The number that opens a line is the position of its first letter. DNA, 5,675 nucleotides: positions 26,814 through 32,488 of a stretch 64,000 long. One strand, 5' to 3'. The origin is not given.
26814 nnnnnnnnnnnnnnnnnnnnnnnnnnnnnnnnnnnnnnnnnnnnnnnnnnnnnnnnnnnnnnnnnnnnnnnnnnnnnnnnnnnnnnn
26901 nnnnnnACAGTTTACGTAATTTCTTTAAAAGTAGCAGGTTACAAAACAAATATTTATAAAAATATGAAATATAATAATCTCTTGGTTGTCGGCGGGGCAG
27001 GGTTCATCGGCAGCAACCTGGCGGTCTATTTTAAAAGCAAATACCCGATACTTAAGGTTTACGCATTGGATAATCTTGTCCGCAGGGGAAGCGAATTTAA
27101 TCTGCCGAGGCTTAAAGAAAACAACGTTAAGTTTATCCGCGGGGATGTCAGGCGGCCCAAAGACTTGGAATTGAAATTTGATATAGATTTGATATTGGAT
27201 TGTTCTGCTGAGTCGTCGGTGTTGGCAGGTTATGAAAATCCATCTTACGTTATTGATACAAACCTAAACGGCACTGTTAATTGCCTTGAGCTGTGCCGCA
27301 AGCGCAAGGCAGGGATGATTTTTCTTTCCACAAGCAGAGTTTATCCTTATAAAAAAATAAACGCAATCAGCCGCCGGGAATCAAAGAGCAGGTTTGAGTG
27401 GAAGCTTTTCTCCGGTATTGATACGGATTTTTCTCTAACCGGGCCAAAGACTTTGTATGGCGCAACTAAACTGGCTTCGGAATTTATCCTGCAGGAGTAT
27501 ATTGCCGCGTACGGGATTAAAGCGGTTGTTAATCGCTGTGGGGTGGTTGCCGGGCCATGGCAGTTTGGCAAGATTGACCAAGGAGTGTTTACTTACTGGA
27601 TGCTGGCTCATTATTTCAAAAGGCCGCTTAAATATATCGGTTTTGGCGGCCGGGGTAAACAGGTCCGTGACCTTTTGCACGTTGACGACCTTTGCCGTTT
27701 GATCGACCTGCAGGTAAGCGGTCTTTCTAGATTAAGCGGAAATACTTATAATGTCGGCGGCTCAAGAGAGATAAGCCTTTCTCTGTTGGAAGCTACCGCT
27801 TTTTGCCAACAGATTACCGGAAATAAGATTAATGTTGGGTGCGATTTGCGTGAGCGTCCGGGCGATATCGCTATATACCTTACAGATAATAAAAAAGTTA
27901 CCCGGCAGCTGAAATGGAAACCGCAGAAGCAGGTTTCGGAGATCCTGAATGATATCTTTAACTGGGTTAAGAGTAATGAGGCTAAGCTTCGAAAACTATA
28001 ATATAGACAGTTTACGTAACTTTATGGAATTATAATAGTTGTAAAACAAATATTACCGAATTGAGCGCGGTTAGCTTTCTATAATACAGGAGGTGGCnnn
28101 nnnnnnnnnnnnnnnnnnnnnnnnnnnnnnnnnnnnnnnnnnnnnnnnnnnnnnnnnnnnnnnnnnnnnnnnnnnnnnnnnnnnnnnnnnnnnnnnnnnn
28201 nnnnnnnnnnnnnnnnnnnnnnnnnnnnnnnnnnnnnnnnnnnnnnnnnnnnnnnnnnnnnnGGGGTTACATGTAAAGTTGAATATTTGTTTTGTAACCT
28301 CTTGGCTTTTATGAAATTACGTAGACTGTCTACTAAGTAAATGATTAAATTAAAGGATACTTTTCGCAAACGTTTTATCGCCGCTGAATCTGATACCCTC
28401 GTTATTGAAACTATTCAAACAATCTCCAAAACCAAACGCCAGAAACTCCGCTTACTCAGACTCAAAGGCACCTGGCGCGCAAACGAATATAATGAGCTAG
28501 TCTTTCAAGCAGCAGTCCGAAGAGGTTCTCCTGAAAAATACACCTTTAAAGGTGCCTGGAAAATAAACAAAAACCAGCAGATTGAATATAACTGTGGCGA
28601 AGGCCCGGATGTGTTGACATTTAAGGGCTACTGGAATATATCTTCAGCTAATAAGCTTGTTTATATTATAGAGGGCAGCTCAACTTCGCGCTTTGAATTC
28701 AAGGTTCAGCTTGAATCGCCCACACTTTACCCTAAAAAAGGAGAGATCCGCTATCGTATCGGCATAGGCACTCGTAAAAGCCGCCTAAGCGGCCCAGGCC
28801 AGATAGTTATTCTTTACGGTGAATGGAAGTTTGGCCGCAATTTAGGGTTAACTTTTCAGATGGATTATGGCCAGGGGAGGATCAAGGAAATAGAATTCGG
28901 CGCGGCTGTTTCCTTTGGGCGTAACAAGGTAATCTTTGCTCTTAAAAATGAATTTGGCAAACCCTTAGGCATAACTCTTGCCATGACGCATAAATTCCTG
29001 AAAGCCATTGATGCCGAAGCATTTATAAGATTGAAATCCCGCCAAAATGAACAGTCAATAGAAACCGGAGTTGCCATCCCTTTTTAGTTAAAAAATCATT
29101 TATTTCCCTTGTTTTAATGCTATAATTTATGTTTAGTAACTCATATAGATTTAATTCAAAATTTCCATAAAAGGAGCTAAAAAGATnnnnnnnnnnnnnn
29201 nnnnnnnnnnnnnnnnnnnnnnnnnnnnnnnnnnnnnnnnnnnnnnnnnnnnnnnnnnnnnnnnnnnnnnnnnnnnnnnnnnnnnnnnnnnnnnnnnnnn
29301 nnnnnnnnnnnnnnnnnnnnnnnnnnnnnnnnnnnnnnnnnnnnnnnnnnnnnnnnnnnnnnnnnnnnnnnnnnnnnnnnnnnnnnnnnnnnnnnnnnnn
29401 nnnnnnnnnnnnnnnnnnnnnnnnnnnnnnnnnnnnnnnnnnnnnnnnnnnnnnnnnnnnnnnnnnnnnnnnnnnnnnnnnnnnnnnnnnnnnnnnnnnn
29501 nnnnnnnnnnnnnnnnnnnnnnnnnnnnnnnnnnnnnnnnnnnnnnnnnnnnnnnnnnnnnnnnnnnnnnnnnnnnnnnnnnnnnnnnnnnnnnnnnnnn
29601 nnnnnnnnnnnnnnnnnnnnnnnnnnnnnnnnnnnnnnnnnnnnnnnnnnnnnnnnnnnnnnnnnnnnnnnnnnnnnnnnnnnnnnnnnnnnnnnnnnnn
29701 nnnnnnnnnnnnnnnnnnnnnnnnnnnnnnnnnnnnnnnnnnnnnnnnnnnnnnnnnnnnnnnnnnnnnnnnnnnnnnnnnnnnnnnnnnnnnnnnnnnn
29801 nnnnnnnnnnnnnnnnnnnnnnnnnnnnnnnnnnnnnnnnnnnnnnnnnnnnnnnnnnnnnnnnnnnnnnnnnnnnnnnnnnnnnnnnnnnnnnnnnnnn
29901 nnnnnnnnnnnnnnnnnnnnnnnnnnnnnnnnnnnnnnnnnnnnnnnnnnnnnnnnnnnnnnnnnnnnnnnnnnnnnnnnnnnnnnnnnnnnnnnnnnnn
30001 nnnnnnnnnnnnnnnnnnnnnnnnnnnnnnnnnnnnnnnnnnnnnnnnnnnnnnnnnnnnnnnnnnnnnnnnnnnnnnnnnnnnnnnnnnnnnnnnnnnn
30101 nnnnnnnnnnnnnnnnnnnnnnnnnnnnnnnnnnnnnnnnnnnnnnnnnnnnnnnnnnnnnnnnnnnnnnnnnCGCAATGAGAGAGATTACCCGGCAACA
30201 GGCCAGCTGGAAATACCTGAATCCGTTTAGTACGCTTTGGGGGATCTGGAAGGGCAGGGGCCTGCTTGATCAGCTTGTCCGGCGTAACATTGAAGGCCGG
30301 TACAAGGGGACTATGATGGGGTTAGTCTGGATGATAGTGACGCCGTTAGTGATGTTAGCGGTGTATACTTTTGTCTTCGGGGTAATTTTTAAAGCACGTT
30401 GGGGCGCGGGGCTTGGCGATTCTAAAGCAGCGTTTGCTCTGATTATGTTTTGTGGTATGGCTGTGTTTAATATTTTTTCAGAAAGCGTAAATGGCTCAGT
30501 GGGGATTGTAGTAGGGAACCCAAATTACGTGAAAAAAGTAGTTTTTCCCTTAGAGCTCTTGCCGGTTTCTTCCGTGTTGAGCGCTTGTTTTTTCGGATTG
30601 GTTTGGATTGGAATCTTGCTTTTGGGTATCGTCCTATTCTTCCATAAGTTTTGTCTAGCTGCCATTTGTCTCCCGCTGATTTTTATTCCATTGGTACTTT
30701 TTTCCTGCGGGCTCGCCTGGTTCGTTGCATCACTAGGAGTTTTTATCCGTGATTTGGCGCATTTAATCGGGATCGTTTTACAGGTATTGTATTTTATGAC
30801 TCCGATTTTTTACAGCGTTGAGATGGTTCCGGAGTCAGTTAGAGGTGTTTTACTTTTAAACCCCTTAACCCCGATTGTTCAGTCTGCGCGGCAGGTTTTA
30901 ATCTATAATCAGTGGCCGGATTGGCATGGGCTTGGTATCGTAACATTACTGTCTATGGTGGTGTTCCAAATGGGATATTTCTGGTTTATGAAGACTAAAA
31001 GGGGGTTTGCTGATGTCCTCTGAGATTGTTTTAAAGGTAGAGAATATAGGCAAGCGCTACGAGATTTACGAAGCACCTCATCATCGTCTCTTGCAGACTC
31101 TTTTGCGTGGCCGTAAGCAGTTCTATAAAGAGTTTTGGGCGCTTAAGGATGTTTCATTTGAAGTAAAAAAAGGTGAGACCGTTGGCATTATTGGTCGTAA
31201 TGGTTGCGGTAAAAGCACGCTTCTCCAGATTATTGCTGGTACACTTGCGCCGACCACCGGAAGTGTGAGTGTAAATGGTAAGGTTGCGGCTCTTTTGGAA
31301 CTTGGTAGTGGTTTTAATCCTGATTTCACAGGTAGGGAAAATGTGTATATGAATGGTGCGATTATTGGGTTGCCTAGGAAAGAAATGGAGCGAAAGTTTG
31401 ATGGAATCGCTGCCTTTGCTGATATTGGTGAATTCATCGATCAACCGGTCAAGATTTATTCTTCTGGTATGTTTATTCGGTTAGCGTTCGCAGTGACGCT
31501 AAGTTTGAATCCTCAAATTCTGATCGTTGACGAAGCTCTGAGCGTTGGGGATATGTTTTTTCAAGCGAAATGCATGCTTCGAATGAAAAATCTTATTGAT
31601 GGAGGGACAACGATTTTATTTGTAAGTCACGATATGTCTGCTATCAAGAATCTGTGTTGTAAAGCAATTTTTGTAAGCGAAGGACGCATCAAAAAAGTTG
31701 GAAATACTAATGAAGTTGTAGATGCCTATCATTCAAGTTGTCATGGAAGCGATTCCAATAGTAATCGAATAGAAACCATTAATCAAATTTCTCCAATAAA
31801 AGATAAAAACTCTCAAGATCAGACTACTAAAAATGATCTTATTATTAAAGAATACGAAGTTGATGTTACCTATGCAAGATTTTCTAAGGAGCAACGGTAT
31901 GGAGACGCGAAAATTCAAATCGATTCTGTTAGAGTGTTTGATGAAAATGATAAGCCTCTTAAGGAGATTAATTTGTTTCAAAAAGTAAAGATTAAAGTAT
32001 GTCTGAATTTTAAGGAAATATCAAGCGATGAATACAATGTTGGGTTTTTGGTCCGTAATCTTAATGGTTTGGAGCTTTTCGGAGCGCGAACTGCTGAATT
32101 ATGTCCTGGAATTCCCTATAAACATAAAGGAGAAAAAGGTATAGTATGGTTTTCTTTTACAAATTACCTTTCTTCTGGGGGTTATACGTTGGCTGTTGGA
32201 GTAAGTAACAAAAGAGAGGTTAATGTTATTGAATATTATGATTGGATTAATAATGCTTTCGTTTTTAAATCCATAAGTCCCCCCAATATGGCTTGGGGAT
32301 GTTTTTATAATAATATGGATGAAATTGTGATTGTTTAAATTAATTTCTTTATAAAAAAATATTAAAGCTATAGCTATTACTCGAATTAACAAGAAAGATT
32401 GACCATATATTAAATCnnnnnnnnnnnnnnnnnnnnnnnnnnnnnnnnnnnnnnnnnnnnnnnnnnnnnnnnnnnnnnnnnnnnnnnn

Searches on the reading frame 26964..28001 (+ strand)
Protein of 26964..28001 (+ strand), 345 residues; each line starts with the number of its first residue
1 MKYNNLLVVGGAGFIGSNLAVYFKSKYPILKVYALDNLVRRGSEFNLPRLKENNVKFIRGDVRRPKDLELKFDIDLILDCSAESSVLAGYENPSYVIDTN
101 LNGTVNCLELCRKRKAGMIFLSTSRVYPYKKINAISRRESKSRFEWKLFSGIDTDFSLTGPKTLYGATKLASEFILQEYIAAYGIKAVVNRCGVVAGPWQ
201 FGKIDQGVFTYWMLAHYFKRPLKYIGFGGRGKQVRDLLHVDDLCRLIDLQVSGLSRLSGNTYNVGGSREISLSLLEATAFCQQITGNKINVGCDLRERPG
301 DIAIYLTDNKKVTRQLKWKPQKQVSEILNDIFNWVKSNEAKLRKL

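Call 7: search_protein_families(library=pfam, proteins=[window:26964-28001:+], max_evalue=0.001)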
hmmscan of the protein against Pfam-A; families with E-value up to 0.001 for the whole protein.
window:26964-28001:+ (345 aa): 6 families
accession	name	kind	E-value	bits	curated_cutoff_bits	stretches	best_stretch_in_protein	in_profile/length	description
PF01370.27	Epimerase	-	1.6e-38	132.9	20.9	1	7-265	2-240/240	NAD dependent epimerase/dehydratase family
PF16363.11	GDP_Man_Dehyd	-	2.5e-34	119.7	27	1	7-330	1-331/332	GDP-mannose 4,6 dehydratase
PF07993.18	NAD_binding_4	-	4.7e-14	52.6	20.1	1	52-245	60-256/258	Male sterility protein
PF01073.25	3Beta_HSD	-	8.4e-09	35.3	22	1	7-126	1-119/280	3-beta hydroxysteroid dehydrogenase/isomerase family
PF02719.21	Polysacc_synt_2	-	2.1e-07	30.9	20.2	1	6-125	1-130/293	Polysaccharide biosynthesis protein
PF04321.23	RmlD_sub_bind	-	7.8e-07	28.9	27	1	5-195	2-151/287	RmlD substrate binding domain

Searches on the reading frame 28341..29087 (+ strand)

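Call 7: search_protein_families(library=pfam, proteins=[window:28341-29087:+], max_evalue=0.001)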
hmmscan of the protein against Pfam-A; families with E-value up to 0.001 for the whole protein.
window:28341-29087:+ (248 aa): 0 families

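Call 40: search_protein_families(library=pfam, proteins=[window:28341-29087:+], max_evalue=10)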
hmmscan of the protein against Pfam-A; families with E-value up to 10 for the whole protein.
window:28341-29087:+ (248 aa): 1 family
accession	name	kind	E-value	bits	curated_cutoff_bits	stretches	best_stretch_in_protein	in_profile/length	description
PF20245.3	DUF6600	-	0.19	12.3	27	1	39-108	4-73/102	Family of unknown function (DUF6600)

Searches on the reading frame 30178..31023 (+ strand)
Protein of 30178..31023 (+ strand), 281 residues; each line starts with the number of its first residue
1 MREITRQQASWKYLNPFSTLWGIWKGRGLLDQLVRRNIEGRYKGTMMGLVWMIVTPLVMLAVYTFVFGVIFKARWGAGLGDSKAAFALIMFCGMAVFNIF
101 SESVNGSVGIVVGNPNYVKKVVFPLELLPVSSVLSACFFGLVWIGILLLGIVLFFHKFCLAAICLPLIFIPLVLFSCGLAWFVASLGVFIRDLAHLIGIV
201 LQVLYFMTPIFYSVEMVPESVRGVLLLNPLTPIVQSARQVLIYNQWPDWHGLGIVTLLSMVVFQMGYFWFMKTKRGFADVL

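Call 35: search_protein_families(library=pfam, proteins=[window:30178-31023:+], max_evalue=0.01)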
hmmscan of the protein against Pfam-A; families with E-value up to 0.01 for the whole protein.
window:30178-31023:+ (281 aa): 2 families
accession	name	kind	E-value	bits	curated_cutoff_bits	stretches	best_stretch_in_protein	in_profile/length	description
PF01061.29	ABC2_membrane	-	6.5e-19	68.8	26.9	1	32-241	5-210/211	ABC-2 type transporter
PF11089.13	SyrA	-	0.0052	17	25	0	254-268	16-30/38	Exopolysaccharide production repressor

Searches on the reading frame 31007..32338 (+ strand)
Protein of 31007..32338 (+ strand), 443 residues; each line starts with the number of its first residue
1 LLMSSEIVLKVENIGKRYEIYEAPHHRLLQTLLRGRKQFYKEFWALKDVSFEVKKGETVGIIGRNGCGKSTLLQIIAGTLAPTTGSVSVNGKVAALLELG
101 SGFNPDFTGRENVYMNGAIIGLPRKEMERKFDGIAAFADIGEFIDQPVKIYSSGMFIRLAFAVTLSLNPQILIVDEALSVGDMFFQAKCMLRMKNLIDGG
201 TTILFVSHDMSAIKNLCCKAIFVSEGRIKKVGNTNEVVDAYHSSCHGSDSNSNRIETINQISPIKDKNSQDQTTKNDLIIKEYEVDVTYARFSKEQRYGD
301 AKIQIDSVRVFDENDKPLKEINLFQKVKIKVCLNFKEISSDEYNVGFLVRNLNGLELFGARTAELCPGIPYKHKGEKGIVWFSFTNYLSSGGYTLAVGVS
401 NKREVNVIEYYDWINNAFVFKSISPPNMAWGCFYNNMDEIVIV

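Call 35: search_protein_families(library=pfam, proteins=[window:31007-32338:+], max_evalue=0.01)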
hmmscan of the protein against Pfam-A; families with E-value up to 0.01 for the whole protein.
window:31007-32338:+ (443 aa): 7 families
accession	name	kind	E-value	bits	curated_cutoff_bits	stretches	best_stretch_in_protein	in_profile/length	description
PF14524.12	Wzt_C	-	1.3e-24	87.3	30.4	1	295-433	2-141/143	Wzt C-terminal domain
PF00005.33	ABC_tran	-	1.1e-23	84.8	25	1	46-178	1-136/137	ABC transporter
PF13175.12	AAA_15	-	0.00011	22.4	32.1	1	43-76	11-43/374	AAA ATPase domain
PF13476.12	AAA_23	-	0.0006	20.9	27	1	46-81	10-44/201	AAA domain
PF13555.12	AAA_29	-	0.00072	19.7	27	1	49-90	15-55/61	P-loop containing region of AAA domain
PF13304.12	AAA_21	-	0.003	18.1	27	1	60-77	3-20/304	AAA domain, putative AbiEii toxin, Type IV TA system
PF03193.22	RsgA_GTPase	-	0.008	16.4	30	0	49-89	100-139/174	RsgA GTPase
